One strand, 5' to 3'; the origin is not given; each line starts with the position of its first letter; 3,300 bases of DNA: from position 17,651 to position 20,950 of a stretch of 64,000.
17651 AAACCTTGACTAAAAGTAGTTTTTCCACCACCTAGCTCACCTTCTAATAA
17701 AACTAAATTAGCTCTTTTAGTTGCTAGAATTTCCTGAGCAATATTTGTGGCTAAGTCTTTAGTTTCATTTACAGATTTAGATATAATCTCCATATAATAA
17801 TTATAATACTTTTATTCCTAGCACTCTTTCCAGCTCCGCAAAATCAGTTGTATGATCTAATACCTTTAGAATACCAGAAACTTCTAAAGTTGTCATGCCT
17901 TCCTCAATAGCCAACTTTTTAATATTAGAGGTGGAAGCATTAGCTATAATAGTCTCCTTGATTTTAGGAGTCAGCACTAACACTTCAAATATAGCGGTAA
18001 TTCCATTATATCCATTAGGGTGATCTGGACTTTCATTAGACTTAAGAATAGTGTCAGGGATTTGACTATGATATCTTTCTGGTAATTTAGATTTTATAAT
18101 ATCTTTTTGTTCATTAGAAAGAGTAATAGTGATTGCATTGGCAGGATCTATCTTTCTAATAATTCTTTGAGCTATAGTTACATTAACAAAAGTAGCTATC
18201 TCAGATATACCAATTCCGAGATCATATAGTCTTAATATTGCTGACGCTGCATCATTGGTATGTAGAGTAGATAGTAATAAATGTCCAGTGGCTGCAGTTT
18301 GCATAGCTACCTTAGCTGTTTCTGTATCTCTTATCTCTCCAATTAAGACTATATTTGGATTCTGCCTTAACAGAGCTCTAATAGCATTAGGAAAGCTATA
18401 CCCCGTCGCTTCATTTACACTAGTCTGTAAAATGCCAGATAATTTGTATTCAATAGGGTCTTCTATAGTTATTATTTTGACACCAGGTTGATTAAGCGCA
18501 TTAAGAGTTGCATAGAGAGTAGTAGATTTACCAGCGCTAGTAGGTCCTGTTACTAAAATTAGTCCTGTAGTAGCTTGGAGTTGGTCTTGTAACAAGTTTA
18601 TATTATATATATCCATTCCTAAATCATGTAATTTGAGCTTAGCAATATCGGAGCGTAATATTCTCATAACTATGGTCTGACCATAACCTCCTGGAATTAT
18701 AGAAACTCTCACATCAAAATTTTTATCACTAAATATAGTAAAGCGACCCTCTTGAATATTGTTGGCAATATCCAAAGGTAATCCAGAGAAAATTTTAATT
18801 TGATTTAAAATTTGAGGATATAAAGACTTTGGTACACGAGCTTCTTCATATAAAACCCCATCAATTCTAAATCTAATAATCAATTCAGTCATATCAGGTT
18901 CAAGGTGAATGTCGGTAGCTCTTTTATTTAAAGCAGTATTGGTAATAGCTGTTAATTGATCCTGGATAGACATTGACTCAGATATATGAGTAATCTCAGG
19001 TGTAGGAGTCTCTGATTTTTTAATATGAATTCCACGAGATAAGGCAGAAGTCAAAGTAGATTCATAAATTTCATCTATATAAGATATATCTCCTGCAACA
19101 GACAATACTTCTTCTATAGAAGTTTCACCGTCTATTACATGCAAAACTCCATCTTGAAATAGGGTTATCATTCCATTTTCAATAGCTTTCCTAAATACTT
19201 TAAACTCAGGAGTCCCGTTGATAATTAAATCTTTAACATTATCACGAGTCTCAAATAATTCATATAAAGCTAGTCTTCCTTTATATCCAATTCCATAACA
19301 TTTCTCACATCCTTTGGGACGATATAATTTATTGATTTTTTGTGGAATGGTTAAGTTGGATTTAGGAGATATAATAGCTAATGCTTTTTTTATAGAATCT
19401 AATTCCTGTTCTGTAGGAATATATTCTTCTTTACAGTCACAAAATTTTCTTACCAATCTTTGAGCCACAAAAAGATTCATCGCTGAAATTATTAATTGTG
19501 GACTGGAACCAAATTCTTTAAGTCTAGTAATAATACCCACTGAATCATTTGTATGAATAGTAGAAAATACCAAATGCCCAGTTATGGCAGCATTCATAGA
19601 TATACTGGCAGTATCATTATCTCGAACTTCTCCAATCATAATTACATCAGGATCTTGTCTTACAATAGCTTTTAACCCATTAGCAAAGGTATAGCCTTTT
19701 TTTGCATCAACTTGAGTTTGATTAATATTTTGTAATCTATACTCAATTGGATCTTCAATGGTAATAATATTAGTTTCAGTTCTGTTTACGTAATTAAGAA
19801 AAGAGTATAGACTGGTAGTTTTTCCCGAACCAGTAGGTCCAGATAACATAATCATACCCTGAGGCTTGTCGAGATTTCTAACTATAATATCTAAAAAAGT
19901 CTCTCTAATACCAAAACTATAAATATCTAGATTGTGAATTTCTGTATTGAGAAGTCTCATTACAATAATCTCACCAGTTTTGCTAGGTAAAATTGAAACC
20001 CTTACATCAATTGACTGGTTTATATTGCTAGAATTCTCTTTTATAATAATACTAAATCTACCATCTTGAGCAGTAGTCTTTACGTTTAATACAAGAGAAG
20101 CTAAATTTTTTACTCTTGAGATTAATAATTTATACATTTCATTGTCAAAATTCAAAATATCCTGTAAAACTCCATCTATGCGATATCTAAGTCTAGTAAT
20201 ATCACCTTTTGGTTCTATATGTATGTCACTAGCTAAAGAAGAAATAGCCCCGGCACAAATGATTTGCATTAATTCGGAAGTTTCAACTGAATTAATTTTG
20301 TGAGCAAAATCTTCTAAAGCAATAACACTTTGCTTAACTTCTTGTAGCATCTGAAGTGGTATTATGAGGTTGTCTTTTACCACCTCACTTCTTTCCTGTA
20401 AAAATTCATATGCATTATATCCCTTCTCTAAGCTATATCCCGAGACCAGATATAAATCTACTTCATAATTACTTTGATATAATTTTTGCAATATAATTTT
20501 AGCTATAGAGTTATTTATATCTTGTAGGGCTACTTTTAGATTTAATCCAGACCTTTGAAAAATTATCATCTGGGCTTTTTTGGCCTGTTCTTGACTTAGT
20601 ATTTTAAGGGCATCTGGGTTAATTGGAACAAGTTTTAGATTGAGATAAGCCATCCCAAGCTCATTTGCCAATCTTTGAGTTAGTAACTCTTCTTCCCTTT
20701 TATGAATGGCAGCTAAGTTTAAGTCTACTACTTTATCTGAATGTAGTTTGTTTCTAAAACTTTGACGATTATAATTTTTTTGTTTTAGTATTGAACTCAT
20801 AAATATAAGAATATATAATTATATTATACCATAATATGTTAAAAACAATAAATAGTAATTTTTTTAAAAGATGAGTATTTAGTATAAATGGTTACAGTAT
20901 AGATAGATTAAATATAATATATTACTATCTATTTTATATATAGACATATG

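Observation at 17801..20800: Single 999-aa protein with two complete PilB/GspE secretion-ATPase modules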

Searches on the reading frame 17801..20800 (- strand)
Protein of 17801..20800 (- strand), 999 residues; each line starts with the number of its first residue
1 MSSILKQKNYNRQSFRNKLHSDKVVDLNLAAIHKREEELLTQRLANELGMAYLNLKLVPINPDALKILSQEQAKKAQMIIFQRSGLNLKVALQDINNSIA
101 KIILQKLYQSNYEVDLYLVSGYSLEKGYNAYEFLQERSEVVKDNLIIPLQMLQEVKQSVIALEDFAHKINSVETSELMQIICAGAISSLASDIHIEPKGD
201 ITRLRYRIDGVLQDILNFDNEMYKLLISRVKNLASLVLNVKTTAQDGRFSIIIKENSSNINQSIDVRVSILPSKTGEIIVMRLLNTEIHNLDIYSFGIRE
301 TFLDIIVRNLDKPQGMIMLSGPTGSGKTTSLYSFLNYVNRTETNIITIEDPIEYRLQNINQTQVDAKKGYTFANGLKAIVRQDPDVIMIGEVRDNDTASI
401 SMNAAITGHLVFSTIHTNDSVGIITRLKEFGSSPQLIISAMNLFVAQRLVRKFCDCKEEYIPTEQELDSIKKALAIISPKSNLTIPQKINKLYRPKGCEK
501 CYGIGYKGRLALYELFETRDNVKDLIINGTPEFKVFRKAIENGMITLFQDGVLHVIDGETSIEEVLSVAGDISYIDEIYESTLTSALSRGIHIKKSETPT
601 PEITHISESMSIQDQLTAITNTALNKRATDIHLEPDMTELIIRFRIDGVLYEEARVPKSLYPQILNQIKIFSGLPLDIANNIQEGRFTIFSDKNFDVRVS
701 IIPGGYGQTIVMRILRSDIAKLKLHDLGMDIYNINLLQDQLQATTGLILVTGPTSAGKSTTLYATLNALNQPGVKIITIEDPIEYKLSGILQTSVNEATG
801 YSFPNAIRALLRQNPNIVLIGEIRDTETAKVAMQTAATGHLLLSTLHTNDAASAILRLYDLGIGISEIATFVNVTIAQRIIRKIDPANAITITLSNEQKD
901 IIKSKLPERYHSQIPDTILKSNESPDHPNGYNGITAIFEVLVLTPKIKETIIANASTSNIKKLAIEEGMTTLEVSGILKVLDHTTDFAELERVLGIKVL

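Call 3: search_protein_families(library=pfam, proteins=[window:17801-20800:-], max_evalue=0.01)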
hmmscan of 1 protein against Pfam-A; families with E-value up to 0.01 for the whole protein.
window:17801-20800:- (999 aa): 22 families
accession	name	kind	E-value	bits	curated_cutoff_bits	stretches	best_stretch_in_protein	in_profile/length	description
PF00437.27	T2SSE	-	3.9e-204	677.8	24.9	2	176-566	10-369/370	Type II/IV secretion system protein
PF25199.1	nSTAND_NTPase5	-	1.6e-08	34.9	34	1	288-362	14-90/145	Novel STAND NTPase 5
PF13401.12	AAA_22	-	6.9e-08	33.3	27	1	313-349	4-40/130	AAA domain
PF13191.12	AAA_16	-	8.1e-08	33.4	32.6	0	735-776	10-55/167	AAA ATPase domain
PF13173.12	AAA_14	-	1.3e-07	32.1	27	0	316-360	4-49/129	AAA domain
PF20720.3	nSTAND3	-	3.6e-06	27.2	27.2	0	314-356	17-58/155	Novel STAND NTPase 3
PF13555.12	AAA_29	-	4.6e-06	26.7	27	0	743-769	18-46/61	P-loop containing region of AAA domain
PF12775.13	AAA_7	-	1.3e-05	25.3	25.8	0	305-349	24-68/181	P-loop containing dynein motor region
PF00005.33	ABC_tran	-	0.00018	22.6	25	0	315-395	12-79/137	ABC transporter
PF13604.12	AAA_30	-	0.00019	21.7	27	0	310-345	14-49/191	AAA domain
PF00004.35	AAA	-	0.00022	22.1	21.2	0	317-392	1-66/131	ATPase family associated with various cellular activities (AAA)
PF00265.24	TK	-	0.0011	19.3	20.6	0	318-393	5-87/176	Thymidine kinase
PF05157.20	MshEN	-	0.0015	18.9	23.1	1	48-98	1-51/90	MshEN domain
PF00485.24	PRK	-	0.003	17.9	22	0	748-780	2-34/196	Phosphoribulokinase / Uridine kinase family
PF01637.24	ATPase_2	-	0.0044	17.3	33.2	0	299-369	4-75/225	ATPase domain predominantly from Archaea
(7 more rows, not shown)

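Call 4: search_protein_families(library=ncbifam, proteins=[window:17801-20800:-], max_evalue=0.01)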
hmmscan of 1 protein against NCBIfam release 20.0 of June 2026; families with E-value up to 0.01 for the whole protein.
window:17801-20800:- (999 aa): 32 families (the best 25 are shown)
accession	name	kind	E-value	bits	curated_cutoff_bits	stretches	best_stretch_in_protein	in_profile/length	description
TIGR02533.1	type_II_gspE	equivalog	1.4e-232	772.6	630.25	2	72-568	8-485/486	type II secretion system ATPase GspE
TIGR02538.1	type_IV_pilB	equivalog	1.6e-226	753.3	675.65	2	24-569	30-562/564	type IV-A pilus assembly ATPase PilB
NF007755.0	PRK10436.1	equivalog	2.5e-207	689.1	617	2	157-571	68-461/465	type II secretion system protein GspE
NF053534.1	T4PilAsmATPsTfpB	equivalog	3.4e-191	636.6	850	2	34-569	62-582/584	type IV pilus assembly ATPase TfpB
NF041000.1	ATPase_ComGA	equivalog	7.6e-132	438.2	300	2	182-451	4-266/267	competence type IV pilus ATPase ComGA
TIGR01420.1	pilT_fam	subfamily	2.3e-97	326.3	319.1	2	182-430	6-242/343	PilT/PilU family type 4a pilus ATPase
TIGR02525.1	plasmid_TraJ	equivalog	3.1e-51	174.5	368.3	2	709-859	119-270/372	plasmid transfer ATPase TraJ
TIGR02524.1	dot_icm_DotB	equivalog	7.5e-37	127.4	463.3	2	304-449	124-284/358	Dot/Icm type IV secretion system ATPase DotB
NF058587.1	archaellum_moto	equivalog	6.1e-35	121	550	2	316-452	277-419/527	archaellum flagellar ATPase motor FlaI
TIGR02782.1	TrbB_P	equivalog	2.9e-27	95.8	304.55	2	278-430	99-255/303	P-type conjugative transfer ATPase TrbB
TIGR03819.1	heli_sec_ATPase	hypoth_equivalog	6.4e-25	88.1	373.15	2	272-437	135-307/340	TadA family conjugal transfer-associated ATPase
TIGR02788.1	VirB11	equivalog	7.1e-24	84.4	249.95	2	300-431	134-266/308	P-type DNA transfer ATPase VirB11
NF053672.1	bindosome_BasE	exception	1.6e-21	76.7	1000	2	293-430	249-391/512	bindosome assembly system ATPase subunit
NF010425.0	PRK13851.1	equivalog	3.4e-19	68.9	461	2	244-426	94-279/344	type IV secretion system protein VirB11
NF010469.0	PRK13894.1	subfamily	1e-18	67.8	508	2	315-430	150-267/320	conjugal transfer ATPase TrbB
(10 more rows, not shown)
